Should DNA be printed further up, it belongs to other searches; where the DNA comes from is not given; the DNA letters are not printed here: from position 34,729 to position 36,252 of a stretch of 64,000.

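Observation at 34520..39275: Cobalamin riboswitch controlling two lipoproteins instead of a recognisable B12 transporter or enzyme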

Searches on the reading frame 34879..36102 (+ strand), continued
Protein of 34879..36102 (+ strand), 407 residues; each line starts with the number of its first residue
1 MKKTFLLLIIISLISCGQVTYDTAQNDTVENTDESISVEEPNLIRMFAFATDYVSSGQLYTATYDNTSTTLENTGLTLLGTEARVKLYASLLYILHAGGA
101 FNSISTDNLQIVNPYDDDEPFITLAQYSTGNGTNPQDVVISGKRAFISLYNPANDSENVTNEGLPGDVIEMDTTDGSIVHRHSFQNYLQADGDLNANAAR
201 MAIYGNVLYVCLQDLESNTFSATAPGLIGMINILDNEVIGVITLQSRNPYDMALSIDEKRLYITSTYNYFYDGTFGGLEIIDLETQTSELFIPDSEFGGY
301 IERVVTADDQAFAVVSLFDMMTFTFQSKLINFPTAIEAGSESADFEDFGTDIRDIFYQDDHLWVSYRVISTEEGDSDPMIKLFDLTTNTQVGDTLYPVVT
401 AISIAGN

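Call 77: fold_search(model_id=the predicted structure, library=pdb)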
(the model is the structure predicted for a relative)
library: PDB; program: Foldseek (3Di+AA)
matches with E <= 10: 1445; with E <= 0.001: 16
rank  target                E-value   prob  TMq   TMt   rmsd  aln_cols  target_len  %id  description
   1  8gyr_B                1.1e-05  1.00  0.22  0.45   1.4       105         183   18  Crystal structure of a variable region segment of Leptospira host-interacting outer surface protein, LigA (released 2023-06-28)
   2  8gyr_A                1.5e-05  1.00  0.21  0.43   3.2       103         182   18  Crystal structure of a variable region segment of Leptospira host-interacting outer surface protein, LigA (released 2023-06-28)
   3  7r3t_B                3.7e-05  1.00  0.19  0.38  16.6       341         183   11  Crystal structure of the Dimeric C-terminal Big_2-CBM56 domains from Paenibacillus illinoisensis (Bacillus circulans I (released 2023-02-22)
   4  7biz_B                4.9e-05  1.00  0.30  0.25  12.6       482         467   10  Structure of a B12 binding lipoprotein from Bacteroides thetaiotaomicron (released 2022-03-02)
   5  8zdk_6                5.5e-05  1.00  0.19  0.19   3.0       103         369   23  Cryo-EM structure of Mycobacteriophage Douge genome-packed vertex (gp8 and gp113) (released 2025-07-16)
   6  7quz_DDD              6.4e-05  1.00  0.19  0.38  17.1       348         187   10  Crystal structure of the SeMet octameric C-terminal Big_2-CBM56 domains from Paenibacillus illinoisensis (Bacillus c (released 2023-02-01)
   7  8zdh_B                8.0e-05  1.00  0.18  0.18   3.9       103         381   24  Cryo-EM structure of Mycobacteriophage Douge genome-packed capsid (gp8 and gp113) (released 2025-06-25)
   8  7quz_AAA              8.0e-05  1.00  0.19  0.39  17.2       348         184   11  Crystal structure of the SeMet octameric C-terminal Big_2-CBM56 domains from Paenibacillus illinoisensis (Bacillus c (released 2023-02-01)
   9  7quz_BBB              8.0e-05  1.00  0.19  0.38  16.9       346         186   11  Crystal structure of the SeMet octameric C-terminal Big_2-CBM56 domains from Paenibacillus illinoisensis (Bacillus c (released 2023-02-01)
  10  7biz_A                9.9e-05  1.00  0.30  0.25  12.9       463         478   10  Structure of a B12 binding lipoprotein from Bacteroides thetaiotaomicron (released 2022-03-02)
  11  8zdk_1                1.7e-04  1.00  0.19  0.19   2.9       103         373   24  Cryo-EM structure of Mycobacteriophage Douge genome-packed vertex (gp8 and gp113) (released 2025-07-16)
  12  2mog_MODEL_1_A        1.7e-04  1.00  0.20  0.73   2.6       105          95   19  Solution structure of the terminal Ig-like domain from Leptospira interrogans LigB (released 2014-08-13)
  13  8zdh_A                1.8e-04  1.00  0.19  0.20   3.0       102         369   24  Cryo-EM structure of Mycobacteriophage Douge genome-packed capsid (gp8 and gp113) (released 2025-06-25)
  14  5ftx                  2.4e-04  1.00  0.26  0.17   8.1       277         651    9  Structure of surface layer protein SbsC, domains 4-9 (released 2017-02-22)
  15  9jbv                  5.6e-04  0.97  0.22  0.08  19.6       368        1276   10  Structure of Engineered Coagulation Factor VIII with Enhanced Secretion and Coagulation Potential (released 2025-09-10)
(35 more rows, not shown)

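Call 86: search_protein_representatives(alignment_id=A1)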
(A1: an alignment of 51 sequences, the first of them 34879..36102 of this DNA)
Query: 51 sequences, 408 profile positions. Proteins with E-value up to 0.001 (for the whole library): 1815; up to 1e-10: 529; up to 1e-30: 61. The best 150 are listed.
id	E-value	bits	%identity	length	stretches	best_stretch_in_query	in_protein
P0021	1.3e-169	580.5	-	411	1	4-407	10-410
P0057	1.1e-159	547.8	-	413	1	1-407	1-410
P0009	1.5e-155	534.3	-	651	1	6-407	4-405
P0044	1.3e-154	531.1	-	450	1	5-407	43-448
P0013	2.3e-153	527.1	-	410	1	1-407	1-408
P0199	8.6e-148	508.7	-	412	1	7-406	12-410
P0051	2.2e-140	484.3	-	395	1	1-407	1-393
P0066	6.6e-140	482.8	-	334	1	78-407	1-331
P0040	1.0e-134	465.7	-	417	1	6-407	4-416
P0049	2.3e-134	464.5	-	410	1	5-402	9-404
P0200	1.4e-131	455.3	-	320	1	95-406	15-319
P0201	4.3e-129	447.1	-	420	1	5-407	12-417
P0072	4.2e-127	440.6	-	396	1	1-406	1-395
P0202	1.8e-126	438.5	-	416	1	4-407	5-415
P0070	8.7e-118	409.9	-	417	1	6-407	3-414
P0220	1.3e-50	188.6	-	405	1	1-325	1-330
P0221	1.5e-50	188.5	-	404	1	6-325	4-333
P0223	1.4e-49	185.3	-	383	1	7-372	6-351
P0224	1.8e-49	184.9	-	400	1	12-369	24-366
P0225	2.1e-49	184.7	-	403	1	4-368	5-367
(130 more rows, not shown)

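Call 88: search_protein_families(library=pfam, alignment_id=A6, max_evalue=0.001)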
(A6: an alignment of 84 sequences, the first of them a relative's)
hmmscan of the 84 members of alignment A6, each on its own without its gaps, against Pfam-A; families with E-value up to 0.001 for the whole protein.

A. member 1, P0218 (379 aa): 0 families

B. families by the number of members that match (of 84 scanned): 9 families
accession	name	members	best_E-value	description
PF13860.13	FlgD_ig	7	8.3e-11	FlgD Ig-like domain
PF16819.11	DUF5074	4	1.3e-05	Domain of unknown function (DUF5074)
PF01436.27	NHL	3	0.00039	NHL repeat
PF13620.12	CarboxypepD_reg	1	7.4e-11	Carboxypeptidase regulatory-like domain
PF13360.13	PQQ_2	1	5.9e-07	Outer membrane protein assembly factor BamB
PF13715.12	CarbopepD_reg_2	1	1.7e-06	CarboxypepD_reg-like domain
PF18962.6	Por_Secre_tail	1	7.7e-06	Secretion system C-terminal sorting domain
PF21959.2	DUF6923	1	0.00014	Repeat of unknown function (DUF6923)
PF11178.13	DUF2963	1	0.00075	Protein of unknown function (DUF2963)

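Call 91: search_protein_families(library=pfam, alignment_id=A1, max_evalue=1)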
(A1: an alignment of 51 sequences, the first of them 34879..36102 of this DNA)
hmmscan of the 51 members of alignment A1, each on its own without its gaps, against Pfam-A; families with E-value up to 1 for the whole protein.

A. member 1, window:34879-36102:+ (407 aa): 0 families

B. families by the number of members that match (of 51 scanned): 23 families
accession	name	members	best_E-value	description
PF07433.17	DUF1513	7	0.0017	Protein of unknown function (DUF1513)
PF10282.15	Lactonase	4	0.0025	Lactonase, 7-bladed beta-propeller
PF16757.11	Fucosidase_C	3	0.0063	Alpha-L-fucosidase C-terminal domain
PF07494.17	Reg_prop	3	0.0094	Two component regulator propeller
PF01436.27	NHL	3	0.047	NHL repeat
PF05935.17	Arylsulfotrans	2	0.038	Arylsulfotransferase (ASST)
PF14269.12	Arylsulfotran_2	1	0.008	Arylsulfotransferase (ASST)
PF08309.17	LVIVD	1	0.013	LVIVD repeat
PF17993.7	HA70_C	1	0.027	Haemagglutinin 70 C-terminal domain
PF24269.1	DUF7467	1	0.027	Domain of unknown function (DUF7467)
PF03736.22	EPTP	1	0.027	EPTP domain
PF24684.1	Vgb_lyase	1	0.031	Virginiamycin B lyase family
PF07184.16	CTV_P33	1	0.044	Citrus tristeza virus P33 protein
PF24127.1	DUF7395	1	0.047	Domain of unknown function (DUF7395)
PF02897.21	Peptidase_S9_N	1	0.15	Prolyl oligopeptidase, N-terminal beta-propeller domain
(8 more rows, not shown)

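Call 92: search_solved_structures(query=A6, max_evalue=1, show_alignments=2)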
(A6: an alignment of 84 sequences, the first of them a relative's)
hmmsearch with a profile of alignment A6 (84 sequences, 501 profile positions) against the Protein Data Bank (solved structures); distinct sequences matched with E-value up to 1: 76 (the best 60 are shown).
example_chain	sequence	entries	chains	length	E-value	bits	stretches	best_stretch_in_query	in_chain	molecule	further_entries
8bmy_A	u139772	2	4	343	7.1e-11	44.8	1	123-344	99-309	Putative surface layer protein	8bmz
8bn0_A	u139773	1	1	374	9.4e-11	44.4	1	123-344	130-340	Putative surface layer protein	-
8bmx_D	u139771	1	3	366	9.4e-11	44.4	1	123-344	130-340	YncE family protein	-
8okv_B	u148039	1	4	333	1.6e-10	43.6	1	124-281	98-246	Putative surface layer protein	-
8p97_B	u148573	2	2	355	1.7e-10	43.5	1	124-281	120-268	Putative surface layer protein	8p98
8bai_A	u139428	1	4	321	2.1e-10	43.2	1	123-344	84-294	Surface layer protein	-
8baz_A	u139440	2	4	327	2.1e-10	43.2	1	123-344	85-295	Surface layer protein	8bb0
3dsm_A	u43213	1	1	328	2.4e-10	43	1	123-344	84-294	uncharacterized protein BACUNI_02894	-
8puj_A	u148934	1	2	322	2.5e-10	42.9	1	123-281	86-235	YncE family protein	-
7eh9_A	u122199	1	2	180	1.2e-05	27.5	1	391-461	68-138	Basal-body rod modification protein FlgD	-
7bhq_A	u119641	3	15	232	1.6e-05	27.1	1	391-460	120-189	Basal-body rod modification protein FlgD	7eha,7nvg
3osv_A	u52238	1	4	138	7.2e-05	25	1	396-464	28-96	Flagellar basal-body rod modification protein FlgD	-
3c12_A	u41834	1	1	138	0.00014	24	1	393-478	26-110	Flagellar protein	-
5c2v_B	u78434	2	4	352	0.00034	22.7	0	58-165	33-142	HYDRAZINE SYNTHASE BETA SUBUNIT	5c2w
6ufx_A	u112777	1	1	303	0.00079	21.5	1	289-374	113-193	WD repeat-containing protein 5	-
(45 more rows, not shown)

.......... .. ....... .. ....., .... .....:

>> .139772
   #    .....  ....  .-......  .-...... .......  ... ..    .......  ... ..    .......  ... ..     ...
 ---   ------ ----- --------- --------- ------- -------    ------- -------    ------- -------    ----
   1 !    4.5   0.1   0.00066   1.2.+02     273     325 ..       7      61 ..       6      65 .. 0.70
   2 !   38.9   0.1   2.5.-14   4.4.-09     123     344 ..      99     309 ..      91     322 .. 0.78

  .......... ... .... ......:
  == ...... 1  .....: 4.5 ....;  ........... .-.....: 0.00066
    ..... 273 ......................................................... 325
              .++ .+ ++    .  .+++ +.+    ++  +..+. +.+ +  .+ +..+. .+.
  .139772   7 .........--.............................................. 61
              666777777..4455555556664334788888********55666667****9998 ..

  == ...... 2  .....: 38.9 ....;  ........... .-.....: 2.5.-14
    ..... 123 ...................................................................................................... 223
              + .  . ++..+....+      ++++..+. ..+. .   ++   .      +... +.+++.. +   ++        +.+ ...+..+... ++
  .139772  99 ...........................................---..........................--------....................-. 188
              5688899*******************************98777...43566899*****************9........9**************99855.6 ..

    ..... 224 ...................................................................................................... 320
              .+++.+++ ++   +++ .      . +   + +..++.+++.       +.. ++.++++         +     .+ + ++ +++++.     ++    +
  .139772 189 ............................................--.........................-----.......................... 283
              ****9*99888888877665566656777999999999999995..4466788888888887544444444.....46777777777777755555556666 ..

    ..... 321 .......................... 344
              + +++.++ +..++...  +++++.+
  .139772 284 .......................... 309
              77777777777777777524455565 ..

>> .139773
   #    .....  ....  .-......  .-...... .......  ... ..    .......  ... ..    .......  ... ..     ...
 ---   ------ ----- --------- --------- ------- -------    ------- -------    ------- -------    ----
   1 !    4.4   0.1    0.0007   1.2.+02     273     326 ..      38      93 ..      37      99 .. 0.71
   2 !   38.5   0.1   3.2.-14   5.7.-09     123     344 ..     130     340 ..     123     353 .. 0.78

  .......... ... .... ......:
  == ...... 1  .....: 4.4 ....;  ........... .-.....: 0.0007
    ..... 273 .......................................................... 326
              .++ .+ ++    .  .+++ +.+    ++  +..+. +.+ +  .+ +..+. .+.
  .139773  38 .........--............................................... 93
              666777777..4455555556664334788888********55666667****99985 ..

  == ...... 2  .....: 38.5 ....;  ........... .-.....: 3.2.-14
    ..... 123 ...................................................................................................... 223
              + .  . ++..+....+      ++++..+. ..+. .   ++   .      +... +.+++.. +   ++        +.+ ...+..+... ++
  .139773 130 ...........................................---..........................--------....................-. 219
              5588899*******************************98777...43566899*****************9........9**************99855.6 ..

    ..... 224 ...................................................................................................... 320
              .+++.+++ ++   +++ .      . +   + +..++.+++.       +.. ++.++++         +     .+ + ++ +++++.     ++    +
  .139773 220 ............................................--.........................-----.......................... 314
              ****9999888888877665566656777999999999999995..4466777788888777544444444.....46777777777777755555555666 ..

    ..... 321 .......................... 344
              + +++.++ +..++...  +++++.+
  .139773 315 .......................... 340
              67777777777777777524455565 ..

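Call 98: find_related_loci(query=P0220, collection=genome_contigs, flank=6000)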
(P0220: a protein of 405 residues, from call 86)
Query P0220 (405 aa) in genome_contigs; peptide patterns used: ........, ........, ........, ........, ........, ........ (x = any residue, [..] = any of these).
258 stretches matched a pattern, but none encodes a relative of the query by tblastn (E <= 1e-3).

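Call 99: find_encoding_contigs(protein=P0221, flank=8000, max_places=2)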
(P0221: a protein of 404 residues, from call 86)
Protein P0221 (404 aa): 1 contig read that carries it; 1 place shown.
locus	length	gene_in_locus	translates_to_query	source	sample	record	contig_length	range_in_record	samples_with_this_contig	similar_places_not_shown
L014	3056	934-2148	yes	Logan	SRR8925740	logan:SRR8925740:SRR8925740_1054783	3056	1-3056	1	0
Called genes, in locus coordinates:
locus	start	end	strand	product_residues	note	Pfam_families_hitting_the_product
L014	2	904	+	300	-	?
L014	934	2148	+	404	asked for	-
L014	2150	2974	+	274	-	PF01497:Peripla_BP_2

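Call 100: find_encoding_contigs(protein=P0224, flank=8000, max_places=2)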
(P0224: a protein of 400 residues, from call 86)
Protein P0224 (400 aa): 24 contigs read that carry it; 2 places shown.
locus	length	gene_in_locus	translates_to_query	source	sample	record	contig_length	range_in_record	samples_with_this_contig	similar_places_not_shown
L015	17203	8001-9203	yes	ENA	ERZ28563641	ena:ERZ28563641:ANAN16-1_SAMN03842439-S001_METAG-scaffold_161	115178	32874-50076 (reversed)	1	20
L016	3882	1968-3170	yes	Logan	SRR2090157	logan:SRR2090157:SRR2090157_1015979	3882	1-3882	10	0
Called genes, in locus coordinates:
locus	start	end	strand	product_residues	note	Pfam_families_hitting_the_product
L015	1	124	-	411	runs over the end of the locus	PF00817:IMS, PF21999:IMS_HHH_1 (faint), PF11799:IMS_C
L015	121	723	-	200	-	PF01726:LexA_DNA_bind, PF00717:Peptidase_S24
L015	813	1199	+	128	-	PF01833:TIG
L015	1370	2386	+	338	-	PF01636:APH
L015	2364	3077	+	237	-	PF00483:NTP_transferase, PF12804:NTP_transf_3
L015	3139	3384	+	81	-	-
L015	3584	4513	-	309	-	PF00781:DAGK_cat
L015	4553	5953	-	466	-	PF09043:Lys-AminoMut_A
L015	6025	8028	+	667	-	PF07715:Plug, PF00593:TonB_dep_Rec_b-barrel, PF14905:OMP_b-brl_3 (weak)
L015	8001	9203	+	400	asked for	-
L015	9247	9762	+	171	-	PF20221:DUF6580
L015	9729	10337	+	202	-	PF13103:TonB_2, PF03544:TonB_C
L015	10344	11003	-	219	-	-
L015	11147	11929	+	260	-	PF00483:NTP_transferase, PF12804:NTP_transf_3 (weak)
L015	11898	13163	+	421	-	PF01336:tRNA_anti-codon, PF00152:tRNA-synt_2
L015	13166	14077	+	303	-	PF01545:Cation_efflux, PF16916:ZT_dimer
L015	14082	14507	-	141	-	PF01850:PIN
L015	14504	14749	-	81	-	PF02604:PhdYeFM_antitox (weak)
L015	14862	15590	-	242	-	PF04298:Zn_peptidase_2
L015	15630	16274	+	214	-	PF00849:PseudoU_synth_2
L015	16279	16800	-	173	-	PF01661:Macro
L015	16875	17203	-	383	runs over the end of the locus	PF05940:NnrS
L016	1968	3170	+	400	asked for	-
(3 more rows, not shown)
